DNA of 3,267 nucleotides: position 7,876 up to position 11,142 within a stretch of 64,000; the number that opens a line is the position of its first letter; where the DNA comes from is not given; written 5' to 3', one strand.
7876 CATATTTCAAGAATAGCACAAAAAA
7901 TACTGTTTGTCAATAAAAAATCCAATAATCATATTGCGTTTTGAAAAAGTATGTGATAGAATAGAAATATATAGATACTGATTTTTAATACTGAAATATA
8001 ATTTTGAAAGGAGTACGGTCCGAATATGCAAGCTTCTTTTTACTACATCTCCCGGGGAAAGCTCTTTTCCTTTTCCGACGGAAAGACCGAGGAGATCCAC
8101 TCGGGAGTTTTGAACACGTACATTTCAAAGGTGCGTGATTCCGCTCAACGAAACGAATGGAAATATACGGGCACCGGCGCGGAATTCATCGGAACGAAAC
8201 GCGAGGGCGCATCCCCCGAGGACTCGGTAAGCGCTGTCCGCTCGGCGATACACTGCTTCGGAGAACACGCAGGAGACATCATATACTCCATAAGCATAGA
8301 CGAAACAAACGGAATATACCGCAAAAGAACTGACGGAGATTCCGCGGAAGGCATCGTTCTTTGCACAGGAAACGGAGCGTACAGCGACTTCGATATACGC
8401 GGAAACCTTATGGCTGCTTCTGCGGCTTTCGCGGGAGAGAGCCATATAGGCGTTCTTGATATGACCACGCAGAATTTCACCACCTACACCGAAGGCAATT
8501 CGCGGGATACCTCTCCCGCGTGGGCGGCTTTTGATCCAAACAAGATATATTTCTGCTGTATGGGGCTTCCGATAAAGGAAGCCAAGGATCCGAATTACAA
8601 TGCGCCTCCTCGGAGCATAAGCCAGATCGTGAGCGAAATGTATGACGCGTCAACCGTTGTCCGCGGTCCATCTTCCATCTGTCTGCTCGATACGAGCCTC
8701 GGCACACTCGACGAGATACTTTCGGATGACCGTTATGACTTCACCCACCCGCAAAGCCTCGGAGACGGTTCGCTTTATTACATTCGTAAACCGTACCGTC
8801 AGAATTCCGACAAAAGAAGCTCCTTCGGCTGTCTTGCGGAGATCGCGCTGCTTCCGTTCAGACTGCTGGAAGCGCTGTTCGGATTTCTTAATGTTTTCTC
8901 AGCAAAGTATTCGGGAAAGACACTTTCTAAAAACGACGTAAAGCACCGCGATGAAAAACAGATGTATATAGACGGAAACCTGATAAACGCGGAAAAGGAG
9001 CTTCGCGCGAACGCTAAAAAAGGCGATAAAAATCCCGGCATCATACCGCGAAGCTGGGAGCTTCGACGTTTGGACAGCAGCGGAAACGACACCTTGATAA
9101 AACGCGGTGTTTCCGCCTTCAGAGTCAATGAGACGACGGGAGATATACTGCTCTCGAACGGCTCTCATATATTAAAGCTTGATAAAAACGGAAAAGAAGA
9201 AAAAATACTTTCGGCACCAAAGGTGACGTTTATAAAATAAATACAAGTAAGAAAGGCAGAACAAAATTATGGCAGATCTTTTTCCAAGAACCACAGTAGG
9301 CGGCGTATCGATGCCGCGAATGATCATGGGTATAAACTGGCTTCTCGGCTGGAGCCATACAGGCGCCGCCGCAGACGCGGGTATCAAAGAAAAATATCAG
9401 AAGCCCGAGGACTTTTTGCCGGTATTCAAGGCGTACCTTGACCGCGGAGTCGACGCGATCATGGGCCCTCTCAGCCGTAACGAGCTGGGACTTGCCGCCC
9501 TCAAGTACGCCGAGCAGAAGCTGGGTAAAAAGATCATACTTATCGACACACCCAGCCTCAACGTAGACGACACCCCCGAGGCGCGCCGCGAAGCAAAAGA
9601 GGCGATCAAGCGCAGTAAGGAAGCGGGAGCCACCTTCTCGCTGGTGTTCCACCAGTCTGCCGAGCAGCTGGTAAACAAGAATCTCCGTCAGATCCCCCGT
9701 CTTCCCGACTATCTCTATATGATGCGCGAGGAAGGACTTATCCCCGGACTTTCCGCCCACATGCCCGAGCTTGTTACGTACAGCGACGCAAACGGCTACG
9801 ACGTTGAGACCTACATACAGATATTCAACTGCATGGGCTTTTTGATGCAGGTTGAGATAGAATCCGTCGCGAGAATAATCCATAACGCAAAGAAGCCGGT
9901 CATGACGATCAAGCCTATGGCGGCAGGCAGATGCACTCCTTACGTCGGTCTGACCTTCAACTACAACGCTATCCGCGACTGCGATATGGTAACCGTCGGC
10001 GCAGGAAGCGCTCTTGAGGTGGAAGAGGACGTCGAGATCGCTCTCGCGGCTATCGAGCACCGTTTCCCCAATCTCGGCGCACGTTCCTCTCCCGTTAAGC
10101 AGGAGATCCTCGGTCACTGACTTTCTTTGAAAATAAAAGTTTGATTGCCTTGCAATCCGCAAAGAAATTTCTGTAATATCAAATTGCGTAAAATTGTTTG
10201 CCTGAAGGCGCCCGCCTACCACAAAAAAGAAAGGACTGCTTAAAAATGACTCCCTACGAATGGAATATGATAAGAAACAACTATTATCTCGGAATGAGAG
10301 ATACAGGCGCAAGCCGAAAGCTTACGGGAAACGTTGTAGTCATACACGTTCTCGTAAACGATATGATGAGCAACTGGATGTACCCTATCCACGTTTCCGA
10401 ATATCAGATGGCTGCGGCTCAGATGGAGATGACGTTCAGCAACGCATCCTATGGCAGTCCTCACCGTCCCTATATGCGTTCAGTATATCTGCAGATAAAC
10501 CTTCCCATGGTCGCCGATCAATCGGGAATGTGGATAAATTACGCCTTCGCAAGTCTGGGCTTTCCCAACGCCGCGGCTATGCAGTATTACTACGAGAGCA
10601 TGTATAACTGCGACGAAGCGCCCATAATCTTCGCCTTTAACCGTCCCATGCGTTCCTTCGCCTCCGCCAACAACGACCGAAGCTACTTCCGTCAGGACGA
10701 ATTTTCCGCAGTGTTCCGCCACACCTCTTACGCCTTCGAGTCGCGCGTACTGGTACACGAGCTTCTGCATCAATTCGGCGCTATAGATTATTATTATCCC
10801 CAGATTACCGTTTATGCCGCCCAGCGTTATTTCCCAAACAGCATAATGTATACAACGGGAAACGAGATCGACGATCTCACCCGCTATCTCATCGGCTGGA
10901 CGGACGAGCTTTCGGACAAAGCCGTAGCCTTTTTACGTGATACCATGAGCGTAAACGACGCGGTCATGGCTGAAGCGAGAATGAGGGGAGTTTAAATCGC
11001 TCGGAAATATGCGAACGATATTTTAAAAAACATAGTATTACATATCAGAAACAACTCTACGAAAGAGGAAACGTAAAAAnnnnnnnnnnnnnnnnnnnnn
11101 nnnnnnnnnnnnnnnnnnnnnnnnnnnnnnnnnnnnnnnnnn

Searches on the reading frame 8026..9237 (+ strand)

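Call 4: search_protein_families(library=pfam, proteins=[window:8026-9237:+], max_evalue=0.01)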
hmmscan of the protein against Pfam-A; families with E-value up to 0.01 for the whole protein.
window:8026-9237:+ (404 aa): 0 families

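Call 5: search_protein_families(library=padloc, proteins=[window:8026-9237:+], max_evalue=0.01)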
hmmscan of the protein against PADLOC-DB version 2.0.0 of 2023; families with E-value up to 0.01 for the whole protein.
window:8026-9237:+ (404 aa): 0 families

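Call 6: search_protein_families(library=ncbifam, proteins=[window:8026-9237:+], max_evalue=0.01)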
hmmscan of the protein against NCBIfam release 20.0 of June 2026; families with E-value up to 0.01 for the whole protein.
window:8026-9237:+ (404 aa): 1 family
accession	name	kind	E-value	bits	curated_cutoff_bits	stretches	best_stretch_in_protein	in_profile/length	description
TIGR02800.1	propeller_TolB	equivalog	3.1e-05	23.1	343.15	1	87-176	207-295/418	Tol-Pal system beta propeller repeat protein TolB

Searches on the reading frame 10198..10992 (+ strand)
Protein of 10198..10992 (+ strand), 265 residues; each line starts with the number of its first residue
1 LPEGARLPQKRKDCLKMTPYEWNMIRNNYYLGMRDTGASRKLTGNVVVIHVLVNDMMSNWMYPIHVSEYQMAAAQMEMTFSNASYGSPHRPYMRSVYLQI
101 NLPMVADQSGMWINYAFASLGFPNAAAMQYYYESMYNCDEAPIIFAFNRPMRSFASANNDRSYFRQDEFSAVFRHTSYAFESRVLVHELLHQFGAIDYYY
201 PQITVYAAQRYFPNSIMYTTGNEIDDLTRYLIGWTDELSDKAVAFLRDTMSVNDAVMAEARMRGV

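Call 4: search_protein_families(library=pfam, proteins=[window:10198-10992:+], max_evalue=0.01)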
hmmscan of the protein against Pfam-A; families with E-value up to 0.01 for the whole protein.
window:10198-10992:+ (265 aa): 0 families

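Call 5: search_protein_families(library=padloc, proteins=[window:10198-10992:+], max_evalue=0.01)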
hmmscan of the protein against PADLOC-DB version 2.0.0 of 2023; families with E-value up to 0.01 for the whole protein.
window:10198-10992:+ (265 aa): 0 families

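Call 6: search_protein_families(library=ncbifam, proteins=[window:10198-10992:+], max_evalue=0.01)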
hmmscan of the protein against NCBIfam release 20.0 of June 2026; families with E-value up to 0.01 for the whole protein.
window:10198-10992:+ (265 aa): 0 families
